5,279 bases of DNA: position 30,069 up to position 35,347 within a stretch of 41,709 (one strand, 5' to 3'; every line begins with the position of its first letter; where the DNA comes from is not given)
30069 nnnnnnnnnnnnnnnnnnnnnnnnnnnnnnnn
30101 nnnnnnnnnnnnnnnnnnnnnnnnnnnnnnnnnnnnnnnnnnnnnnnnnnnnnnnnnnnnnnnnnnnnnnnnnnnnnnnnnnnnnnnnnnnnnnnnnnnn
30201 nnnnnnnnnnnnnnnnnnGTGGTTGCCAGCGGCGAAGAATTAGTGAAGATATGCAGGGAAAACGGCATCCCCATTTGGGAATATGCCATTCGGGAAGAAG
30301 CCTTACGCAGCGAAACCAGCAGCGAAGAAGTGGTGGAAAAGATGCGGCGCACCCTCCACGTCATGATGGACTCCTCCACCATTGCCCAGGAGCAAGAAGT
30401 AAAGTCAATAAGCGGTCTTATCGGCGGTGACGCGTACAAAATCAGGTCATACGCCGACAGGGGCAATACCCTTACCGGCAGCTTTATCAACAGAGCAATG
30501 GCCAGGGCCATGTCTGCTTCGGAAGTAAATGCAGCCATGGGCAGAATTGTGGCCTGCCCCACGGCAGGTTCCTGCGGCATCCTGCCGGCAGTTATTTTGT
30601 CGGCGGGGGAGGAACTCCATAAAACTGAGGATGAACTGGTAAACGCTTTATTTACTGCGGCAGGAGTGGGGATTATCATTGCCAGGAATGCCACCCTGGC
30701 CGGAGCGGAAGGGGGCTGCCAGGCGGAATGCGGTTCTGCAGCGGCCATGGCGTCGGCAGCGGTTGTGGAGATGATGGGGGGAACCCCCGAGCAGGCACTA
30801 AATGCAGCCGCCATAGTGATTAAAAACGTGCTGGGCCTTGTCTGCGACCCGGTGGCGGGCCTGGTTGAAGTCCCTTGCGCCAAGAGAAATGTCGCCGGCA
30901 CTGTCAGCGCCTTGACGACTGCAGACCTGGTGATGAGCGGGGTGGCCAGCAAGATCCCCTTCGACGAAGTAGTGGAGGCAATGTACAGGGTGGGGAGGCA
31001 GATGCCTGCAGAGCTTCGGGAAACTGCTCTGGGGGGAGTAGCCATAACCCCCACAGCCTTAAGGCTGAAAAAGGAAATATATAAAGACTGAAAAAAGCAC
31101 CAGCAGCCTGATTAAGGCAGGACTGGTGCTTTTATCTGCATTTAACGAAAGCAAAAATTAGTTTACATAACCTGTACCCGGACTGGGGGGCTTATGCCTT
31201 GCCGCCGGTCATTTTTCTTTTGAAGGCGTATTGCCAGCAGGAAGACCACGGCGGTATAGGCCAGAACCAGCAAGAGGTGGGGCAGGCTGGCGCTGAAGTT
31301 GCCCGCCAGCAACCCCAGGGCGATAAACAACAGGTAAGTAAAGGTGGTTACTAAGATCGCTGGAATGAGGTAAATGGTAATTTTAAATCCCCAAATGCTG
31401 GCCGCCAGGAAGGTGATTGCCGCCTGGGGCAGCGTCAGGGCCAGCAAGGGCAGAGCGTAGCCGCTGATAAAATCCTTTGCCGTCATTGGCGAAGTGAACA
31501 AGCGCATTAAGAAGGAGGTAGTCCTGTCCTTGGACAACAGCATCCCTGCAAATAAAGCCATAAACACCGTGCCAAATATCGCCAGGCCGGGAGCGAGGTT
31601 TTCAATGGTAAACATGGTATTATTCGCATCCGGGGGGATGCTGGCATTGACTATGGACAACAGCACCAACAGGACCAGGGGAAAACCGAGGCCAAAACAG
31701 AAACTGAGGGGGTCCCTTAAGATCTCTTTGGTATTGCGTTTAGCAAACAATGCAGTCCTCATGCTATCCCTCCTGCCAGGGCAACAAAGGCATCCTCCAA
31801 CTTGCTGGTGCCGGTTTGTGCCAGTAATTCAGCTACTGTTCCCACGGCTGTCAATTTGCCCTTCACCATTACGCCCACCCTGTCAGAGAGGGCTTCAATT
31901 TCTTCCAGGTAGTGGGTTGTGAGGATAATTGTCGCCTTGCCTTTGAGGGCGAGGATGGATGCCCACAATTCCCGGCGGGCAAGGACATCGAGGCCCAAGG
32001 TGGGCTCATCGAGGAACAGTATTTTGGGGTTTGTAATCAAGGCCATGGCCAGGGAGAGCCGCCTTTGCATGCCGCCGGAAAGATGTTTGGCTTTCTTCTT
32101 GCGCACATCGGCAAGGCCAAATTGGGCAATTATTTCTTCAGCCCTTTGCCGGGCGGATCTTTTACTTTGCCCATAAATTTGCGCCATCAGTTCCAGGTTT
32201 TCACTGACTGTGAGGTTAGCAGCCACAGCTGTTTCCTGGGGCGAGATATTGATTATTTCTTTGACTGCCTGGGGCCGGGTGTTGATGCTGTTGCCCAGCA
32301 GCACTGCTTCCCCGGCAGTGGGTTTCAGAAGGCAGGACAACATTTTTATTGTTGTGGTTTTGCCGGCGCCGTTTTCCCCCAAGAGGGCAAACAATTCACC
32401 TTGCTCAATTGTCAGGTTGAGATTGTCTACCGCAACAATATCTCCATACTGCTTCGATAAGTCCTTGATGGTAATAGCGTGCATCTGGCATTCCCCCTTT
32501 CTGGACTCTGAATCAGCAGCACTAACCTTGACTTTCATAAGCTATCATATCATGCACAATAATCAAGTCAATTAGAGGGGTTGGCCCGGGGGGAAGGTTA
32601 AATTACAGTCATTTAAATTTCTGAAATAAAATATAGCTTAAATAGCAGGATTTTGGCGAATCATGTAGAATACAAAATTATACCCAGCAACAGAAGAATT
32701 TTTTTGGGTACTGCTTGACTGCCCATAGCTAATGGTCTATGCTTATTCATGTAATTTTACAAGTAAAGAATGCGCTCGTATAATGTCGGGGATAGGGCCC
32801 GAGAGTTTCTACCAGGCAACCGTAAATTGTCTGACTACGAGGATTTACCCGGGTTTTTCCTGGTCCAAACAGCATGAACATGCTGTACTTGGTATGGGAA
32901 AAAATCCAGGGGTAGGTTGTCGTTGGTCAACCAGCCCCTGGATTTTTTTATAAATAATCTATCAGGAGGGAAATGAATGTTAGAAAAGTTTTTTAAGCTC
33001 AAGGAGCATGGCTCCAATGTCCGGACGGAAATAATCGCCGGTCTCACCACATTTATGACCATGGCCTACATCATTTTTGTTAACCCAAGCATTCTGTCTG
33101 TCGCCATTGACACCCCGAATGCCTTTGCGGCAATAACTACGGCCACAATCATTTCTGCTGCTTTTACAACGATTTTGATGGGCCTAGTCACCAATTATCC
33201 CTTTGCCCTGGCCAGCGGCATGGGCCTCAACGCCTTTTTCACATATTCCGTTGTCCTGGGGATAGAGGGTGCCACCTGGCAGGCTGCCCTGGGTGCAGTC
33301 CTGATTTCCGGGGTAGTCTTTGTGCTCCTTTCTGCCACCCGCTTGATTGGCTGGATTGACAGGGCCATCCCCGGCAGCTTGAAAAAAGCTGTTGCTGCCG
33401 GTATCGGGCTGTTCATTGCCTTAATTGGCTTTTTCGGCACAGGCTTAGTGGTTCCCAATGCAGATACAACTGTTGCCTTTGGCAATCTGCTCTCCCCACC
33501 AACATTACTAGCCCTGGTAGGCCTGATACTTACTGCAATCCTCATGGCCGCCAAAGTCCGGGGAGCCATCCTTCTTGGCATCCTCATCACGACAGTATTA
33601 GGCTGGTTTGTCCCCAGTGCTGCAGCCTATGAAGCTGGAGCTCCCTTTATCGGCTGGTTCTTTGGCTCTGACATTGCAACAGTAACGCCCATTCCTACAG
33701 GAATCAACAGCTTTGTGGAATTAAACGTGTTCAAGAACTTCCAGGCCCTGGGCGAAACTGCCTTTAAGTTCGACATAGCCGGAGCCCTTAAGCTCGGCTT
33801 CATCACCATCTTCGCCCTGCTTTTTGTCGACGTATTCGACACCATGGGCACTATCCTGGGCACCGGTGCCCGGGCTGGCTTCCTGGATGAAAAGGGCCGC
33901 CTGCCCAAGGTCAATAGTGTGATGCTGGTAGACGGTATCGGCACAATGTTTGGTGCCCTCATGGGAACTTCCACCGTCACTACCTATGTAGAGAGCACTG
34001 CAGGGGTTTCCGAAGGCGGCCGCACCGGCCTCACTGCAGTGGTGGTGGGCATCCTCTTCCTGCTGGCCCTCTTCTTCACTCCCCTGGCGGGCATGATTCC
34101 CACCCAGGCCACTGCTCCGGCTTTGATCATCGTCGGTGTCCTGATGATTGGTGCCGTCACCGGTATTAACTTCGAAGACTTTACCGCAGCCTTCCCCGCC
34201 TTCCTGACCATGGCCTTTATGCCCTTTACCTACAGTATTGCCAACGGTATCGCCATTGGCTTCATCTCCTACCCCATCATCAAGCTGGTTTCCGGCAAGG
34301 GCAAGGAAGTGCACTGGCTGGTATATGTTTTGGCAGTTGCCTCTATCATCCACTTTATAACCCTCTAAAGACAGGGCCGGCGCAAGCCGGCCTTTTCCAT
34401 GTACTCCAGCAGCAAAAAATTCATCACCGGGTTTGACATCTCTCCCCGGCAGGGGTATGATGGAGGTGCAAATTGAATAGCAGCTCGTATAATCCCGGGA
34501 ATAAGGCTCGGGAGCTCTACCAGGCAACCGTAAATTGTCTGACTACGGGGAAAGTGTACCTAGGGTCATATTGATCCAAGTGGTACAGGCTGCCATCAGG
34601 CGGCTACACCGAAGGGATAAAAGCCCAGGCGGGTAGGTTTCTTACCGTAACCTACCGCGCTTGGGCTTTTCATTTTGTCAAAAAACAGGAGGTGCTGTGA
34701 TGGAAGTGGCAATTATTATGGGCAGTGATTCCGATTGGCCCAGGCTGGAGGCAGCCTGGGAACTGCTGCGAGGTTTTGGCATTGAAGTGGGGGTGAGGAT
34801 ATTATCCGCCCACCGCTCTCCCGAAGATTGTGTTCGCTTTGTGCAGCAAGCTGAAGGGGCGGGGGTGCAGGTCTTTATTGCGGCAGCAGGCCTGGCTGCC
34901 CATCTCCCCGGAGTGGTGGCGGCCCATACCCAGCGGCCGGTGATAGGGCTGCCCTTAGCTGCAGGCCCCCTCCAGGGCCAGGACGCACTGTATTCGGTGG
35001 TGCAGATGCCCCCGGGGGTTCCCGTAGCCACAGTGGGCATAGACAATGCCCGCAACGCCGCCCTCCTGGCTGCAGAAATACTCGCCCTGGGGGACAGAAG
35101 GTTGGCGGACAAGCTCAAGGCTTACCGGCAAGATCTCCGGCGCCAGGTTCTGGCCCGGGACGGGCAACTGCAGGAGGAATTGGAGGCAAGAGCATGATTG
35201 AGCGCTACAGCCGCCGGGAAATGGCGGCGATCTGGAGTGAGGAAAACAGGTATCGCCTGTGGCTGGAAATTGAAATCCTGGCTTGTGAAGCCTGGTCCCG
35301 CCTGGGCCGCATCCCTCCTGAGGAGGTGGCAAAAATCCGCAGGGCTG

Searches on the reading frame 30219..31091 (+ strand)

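Call 12: search_protein_families(library=pfam, max_evalue=0.01, proteins=[window:30219-31091:+])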
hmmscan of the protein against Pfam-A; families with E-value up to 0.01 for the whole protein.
window:30219-31091:+ (290 aa): 3 families
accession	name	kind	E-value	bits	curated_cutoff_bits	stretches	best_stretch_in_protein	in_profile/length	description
PF03313.21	SDH_alpha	-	4.4e-84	282.6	26.4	1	14-275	1-260/260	Serine dehydratase alpha chain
PF03972.19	MmgE_PrpD_N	-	0.00042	20.1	32.1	1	119-244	99-220/244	MmgE/PrpD N-terminal domain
PF14817.11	HAUS5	-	0.0085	15.4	25.6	0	3-52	20-63/643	HAUS augmin-like complex subunit 5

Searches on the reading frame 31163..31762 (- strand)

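Call 12: search_protein_families(library=pfam, max_evalue=0.01, proteins=[window:31163-31762:-])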
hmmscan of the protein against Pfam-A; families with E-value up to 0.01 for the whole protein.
window:31163-31762:- (199 aa): 1 family
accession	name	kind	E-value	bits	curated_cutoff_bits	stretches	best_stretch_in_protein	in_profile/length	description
PF12698.13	ABC2_membrane_3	-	0.0043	16.6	31.6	1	44-159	152-267/347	ABC-2 family transporter protein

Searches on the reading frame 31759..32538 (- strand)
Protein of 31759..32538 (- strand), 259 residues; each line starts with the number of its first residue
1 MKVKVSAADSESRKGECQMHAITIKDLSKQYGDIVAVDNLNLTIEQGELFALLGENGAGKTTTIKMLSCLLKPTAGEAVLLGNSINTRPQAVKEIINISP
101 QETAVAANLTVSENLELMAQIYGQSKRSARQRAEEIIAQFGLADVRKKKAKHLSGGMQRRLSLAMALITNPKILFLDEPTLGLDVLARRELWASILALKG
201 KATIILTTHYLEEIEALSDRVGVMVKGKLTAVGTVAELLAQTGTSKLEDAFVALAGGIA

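Call 12: search_protein_families(library=pfam, max_evalue=0.01, proteins=[window:31759-32538:-])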
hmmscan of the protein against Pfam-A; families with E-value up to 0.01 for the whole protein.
window:31759-32538:- (259 aa): 9 families
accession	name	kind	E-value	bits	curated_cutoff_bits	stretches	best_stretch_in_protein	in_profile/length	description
PF00005.33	ABC_tran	-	1.6e-35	123.1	25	1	38-180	2-136/137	ABC transporter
PF13304.12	AAA_21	-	1e-12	49.2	27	1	151-209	236-298/304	AAA domain, putative AbiEii toxin, Type IV TA system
PF13401.12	AAA_22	-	0.00015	22.6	27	1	48-178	6-92/130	AAA domain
PF13175.12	AAA_15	-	0.00033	20.8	32.1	0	49-118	25-80/374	AAA ATPase domain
PF00448.28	SRP54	-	0.002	18.3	22.7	1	50-101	4-54/196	SRP54-type protein, GTPase domain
PF25199.1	nSTAND_NTPase5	-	0.0037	17.5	34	1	45-106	39-101/145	Novel STAND NTPase 5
PF02463.25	SMC_N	-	0.0041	17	40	0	50-225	27-213/220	RecF/RecN/SMC N terminal domain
PF13191.12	AAA_16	-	0.0078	17.2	32.6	0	46-178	23-140/167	AAA ATPase domain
PF13555.12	AAA_29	-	0.0089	16.2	27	0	42-75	17-50/61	P-loop containing region of AAA domain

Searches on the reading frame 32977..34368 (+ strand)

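Call 12: search_protein_families(library=pfam, max_evalue=0.01, proteins=[window:32977-34368:+])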
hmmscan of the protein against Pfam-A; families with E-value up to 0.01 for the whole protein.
window:32977-34368:+ (463 aa): 1 family
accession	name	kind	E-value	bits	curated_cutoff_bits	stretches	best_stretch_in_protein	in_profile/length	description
PF00860.26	Xan_ur_permease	-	6.1e-46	157.3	27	1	17-425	2-387/389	Permease family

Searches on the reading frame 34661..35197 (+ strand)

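Call 12: search_protein_families(library=pfam, max_evalue=0.01, proteins=[window:34661-35197:+])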
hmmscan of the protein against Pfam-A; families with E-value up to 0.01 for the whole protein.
window:34661-35197:+ (178 aa): 1 family
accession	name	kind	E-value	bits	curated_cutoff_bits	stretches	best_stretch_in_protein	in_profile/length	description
PF00731.26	AIRC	-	3.1e-60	202.4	30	1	15-161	1-147/148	AIR carboxylase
